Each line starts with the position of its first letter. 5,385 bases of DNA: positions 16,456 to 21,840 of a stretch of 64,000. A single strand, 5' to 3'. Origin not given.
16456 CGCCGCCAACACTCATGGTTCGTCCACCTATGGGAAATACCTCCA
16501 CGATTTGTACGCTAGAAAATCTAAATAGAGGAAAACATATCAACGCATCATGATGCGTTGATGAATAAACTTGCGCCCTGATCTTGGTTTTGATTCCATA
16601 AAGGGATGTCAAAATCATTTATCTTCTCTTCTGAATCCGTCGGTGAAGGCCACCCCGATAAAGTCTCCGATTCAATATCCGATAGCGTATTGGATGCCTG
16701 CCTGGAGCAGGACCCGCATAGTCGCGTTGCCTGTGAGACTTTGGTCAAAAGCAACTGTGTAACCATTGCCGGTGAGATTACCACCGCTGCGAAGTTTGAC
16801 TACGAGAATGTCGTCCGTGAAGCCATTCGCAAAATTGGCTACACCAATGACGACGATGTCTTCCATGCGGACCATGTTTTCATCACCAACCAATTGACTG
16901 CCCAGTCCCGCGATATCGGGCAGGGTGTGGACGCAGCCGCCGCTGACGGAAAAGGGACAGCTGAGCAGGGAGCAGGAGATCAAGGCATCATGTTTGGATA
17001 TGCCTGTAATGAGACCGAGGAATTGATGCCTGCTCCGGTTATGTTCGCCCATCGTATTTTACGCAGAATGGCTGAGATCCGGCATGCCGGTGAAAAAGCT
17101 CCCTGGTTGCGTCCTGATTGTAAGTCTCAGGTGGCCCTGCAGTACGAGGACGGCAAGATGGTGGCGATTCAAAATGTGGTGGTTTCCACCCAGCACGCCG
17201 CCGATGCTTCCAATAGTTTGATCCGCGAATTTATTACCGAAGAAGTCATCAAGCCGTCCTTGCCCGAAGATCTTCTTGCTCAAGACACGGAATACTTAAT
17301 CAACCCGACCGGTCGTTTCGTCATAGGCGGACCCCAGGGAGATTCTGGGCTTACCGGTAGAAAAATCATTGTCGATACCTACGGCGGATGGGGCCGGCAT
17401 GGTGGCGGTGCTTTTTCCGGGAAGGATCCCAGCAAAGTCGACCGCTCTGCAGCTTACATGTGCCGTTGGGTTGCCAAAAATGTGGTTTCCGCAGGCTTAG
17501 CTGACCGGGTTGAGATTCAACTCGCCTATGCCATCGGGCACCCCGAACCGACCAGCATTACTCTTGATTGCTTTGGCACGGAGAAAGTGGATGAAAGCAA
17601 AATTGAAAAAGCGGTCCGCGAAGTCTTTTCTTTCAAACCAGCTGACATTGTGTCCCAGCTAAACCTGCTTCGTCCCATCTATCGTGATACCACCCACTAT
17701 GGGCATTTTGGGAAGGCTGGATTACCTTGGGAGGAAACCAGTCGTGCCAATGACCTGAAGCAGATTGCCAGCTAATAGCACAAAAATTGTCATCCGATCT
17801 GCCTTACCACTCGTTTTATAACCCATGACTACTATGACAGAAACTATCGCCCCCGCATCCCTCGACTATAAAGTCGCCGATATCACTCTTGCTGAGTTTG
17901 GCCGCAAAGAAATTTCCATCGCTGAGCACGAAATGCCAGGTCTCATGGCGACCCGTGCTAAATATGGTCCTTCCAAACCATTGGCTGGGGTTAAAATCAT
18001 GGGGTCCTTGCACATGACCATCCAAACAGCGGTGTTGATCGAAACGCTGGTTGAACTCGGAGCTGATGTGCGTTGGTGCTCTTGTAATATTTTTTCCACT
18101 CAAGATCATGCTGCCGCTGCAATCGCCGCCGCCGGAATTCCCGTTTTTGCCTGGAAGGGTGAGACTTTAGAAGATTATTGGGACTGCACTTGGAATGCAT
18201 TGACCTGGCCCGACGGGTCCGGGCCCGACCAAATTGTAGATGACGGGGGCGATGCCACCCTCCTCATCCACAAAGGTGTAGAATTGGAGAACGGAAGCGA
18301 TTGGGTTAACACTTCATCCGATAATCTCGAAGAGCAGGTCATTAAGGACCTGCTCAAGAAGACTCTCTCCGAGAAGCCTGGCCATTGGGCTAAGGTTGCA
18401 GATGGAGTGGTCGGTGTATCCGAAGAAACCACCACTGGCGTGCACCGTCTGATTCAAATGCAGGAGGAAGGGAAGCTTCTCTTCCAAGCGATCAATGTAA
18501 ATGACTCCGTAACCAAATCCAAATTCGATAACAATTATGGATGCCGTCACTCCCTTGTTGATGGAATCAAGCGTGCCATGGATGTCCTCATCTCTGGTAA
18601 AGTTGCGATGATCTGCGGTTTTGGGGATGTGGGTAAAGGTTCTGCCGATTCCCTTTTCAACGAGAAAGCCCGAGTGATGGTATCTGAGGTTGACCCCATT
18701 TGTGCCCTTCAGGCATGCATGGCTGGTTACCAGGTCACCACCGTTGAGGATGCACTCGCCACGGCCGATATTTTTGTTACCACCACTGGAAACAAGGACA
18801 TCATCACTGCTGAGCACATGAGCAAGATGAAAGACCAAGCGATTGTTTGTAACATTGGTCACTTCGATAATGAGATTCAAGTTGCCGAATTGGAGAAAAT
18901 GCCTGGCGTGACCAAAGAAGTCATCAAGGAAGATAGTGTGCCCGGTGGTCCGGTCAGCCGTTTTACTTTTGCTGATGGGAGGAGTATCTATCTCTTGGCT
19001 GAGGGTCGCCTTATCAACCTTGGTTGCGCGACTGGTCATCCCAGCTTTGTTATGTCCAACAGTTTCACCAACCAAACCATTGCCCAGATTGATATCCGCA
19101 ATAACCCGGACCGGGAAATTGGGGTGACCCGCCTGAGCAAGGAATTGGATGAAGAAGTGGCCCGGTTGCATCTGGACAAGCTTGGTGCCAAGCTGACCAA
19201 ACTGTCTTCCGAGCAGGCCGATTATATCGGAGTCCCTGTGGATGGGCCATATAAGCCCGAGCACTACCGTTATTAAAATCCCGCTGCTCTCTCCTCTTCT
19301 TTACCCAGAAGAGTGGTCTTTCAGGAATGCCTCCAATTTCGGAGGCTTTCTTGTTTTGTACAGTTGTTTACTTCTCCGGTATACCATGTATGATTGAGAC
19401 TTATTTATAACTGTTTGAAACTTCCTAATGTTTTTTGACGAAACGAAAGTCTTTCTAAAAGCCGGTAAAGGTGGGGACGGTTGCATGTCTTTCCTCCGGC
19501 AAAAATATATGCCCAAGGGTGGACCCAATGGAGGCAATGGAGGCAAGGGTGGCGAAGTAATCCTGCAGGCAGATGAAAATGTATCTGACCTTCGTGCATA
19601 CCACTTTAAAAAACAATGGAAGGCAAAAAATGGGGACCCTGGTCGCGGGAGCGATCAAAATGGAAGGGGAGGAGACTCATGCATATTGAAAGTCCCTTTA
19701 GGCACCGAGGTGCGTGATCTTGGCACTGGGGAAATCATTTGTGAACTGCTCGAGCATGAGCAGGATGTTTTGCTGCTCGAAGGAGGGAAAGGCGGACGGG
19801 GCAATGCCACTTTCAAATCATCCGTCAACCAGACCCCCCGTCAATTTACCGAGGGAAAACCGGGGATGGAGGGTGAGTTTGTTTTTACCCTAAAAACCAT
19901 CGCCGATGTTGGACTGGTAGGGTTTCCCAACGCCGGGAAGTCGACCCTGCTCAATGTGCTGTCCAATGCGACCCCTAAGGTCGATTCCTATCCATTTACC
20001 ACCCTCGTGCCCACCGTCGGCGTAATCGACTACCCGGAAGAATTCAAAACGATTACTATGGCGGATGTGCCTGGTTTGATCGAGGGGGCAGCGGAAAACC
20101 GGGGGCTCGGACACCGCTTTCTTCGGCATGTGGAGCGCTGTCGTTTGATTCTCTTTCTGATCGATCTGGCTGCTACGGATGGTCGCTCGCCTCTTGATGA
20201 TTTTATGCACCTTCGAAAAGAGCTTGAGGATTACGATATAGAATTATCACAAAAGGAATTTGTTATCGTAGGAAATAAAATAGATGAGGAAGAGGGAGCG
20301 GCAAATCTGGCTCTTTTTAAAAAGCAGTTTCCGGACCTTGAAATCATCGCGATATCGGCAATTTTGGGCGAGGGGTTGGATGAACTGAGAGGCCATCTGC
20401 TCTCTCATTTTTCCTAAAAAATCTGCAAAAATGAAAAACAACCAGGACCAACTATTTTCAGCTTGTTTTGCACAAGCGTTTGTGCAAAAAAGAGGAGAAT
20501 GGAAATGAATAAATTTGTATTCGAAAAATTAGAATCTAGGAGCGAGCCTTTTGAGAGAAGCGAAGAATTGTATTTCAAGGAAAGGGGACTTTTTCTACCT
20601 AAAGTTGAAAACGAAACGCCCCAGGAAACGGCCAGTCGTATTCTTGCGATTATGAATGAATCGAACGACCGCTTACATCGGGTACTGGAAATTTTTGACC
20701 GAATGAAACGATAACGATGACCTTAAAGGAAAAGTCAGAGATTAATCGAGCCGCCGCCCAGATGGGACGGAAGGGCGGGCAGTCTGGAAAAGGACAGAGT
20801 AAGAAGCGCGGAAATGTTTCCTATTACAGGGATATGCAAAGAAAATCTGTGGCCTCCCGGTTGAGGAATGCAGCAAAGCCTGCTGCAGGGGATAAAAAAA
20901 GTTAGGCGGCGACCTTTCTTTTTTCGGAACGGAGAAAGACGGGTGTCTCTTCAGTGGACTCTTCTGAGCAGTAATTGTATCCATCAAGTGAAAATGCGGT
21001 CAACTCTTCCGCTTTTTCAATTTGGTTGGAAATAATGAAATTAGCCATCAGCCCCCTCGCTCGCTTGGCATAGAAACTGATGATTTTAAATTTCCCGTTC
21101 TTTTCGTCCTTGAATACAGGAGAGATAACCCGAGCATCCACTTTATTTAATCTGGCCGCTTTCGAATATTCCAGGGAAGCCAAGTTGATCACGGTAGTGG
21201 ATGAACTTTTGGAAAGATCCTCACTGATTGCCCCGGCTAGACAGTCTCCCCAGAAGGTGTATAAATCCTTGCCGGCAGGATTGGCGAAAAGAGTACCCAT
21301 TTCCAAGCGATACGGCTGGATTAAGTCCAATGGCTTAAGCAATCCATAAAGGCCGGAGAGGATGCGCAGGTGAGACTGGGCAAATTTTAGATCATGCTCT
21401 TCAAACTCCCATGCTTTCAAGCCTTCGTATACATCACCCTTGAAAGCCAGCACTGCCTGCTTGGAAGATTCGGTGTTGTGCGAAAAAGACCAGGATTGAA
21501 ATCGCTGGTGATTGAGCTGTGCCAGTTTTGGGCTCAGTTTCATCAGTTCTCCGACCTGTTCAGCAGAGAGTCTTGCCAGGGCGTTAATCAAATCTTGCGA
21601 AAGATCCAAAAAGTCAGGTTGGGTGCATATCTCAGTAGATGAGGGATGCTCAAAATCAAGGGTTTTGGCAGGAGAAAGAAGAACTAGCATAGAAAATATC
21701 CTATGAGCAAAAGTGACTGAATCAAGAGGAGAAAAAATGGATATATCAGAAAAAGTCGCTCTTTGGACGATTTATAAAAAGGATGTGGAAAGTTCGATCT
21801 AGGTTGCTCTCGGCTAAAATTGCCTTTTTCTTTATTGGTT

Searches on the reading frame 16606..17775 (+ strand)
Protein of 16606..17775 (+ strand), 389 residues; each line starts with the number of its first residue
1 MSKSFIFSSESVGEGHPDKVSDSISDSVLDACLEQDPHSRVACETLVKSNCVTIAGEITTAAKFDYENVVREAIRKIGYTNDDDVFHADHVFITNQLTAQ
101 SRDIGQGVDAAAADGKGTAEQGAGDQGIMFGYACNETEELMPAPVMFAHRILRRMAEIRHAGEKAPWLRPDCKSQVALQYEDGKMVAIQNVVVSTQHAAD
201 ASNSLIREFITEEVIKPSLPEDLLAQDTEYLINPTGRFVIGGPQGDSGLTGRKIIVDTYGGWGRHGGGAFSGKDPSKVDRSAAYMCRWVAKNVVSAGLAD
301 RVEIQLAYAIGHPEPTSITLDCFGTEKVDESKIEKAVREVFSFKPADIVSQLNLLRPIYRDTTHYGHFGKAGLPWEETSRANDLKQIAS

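Call 13: search_protein_families(library=pfam, proteins=[window:16606-17775:+], max_evalue=0.001)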
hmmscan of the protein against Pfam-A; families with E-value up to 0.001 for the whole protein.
window:16606-17775:+ (389 aa): 3 families
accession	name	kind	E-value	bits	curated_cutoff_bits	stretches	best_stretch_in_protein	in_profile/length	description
PF02773.21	S-AdoMet_synt_C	-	1.6e-66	222.9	25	1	240-376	1-137/138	S-adenosylmethionine synthetase, C-terminal domain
PF02772.21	S-AdoMet_synt_M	-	7.5e-47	158.8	29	1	120-238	1-120/120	S-adenosylmethionine synthetase, central domain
PF00438.25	S-AdoMet_synt_N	-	2e-38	131.3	33.1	1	5-101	2-98/99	S-adenosylmethionine synthetase, N-terminal domain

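Call 16: list_cluster_members(proteins=[window:16606-17775:+, window:8184-11693:-, window:11686-12984:-, window:19428-20417:+])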
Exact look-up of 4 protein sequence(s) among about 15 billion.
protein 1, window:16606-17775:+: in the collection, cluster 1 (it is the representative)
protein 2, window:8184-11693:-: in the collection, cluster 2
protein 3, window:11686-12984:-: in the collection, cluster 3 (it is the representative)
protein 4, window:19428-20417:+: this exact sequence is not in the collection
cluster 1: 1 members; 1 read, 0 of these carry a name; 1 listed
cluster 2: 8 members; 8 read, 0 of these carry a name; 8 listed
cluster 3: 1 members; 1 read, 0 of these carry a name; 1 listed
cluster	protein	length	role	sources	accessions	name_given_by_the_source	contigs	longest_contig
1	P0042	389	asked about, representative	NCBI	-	-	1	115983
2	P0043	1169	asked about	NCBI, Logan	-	-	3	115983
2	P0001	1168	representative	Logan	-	-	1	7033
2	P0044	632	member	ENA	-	-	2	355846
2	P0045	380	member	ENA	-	-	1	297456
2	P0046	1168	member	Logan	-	-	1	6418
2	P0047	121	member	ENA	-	-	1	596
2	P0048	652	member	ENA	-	-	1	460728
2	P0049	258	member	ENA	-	-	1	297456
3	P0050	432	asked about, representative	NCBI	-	-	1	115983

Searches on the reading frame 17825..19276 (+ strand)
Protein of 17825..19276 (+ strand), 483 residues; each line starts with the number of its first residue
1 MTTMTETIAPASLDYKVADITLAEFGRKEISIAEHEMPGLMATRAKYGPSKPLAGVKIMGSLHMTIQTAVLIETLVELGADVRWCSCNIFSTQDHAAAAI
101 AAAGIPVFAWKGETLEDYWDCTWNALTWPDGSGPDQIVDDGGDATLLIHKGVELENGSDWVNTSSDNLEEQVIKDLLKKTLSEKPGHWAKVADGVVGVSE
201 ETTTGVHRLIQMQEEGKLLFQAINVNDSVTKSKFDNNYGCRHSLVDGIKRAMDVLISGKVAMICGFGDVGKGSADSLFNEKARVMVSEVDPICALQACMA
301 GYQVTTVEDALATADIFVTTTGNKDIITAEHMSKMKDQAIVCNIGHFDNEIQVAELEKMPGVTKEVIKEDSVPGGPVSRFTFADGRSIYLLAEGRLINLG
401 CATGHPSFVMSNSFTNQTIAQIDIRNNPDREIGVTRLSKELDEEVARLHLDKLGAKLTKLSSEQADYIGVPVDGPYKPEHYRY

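Call 13: search_protein_families(library=pfam, proteins=[window:17825-19276:+], max_evalue=0.001)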
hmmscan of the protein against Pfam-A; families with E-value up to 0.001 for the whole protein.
window:17825-19276:+ (483 aa): 3 families
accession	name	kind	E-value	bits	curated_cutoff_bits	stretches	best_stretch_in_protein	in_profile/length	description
PF05221.23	AdoHcyase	-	8.2e-146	485.3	25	1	14-482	1-299/299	S-adenosyl-L-homocysteine hydrolase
PF00670.27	AdoHcyase_NAD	-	1e-72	244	27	1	236-404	1-162/162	S-adenosyl-L-homocysteine hydrolase, NAD binding domain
PF02826.25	2-Hacid_dh_C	-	8.9e-08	32.2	25.1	1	253-345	31-127/178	D-isomer specific 2-hydroxyacid dehydrogenase, NAD binding domain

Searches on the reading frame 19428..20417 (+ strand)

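Call 13: search_protein_families(library=pfam, proteins=[window:19428-20417:+], max_evalue=0.001)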
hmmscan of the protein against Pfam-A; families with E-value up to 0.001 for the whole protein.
window:19428-20417:+ (329 aa): 4 families
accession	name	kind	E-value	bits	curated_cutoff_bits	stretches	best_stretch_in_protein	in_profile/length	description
PF01018.28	GTP1_OBG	-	3.9e-54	182.9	27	1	4-156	2-154/155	GTP1/OBG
PF01926.29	MMR_HSR1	-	5.4e-26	91.4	21.9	1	160-284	1-113/113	50S ribosome-binding GTPase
PF02421.24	FeoB_N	-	1.3e-08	34.9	27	1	161-321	3-153/156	Ferrous iron transport protein B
PF00025.27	Arf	-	0.00018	21.5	22.3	1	163-324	19-170/174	ADP-ribosylation factor family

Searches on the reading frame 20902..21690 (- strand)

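Call 13: search_protein_families(library=pfam, proteins=[window:20902-21690:-], max_evalue=0.001)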
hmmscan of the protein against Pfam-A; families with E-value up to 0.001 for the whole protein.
window:20902-21690:- (262 aa): 2 families
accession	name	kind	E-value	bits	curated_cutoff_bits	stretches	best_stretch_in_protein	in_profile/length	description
PF03883.20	H2O2_YaaD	-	3.8e-87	292.2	29.6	1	1-243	1-235/236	Peroxide stress protein YaaA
PF21818.3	DUF6884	-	1.4e-05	25.7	30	1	104-188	36-117/135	Family of unknown function (DUF6884)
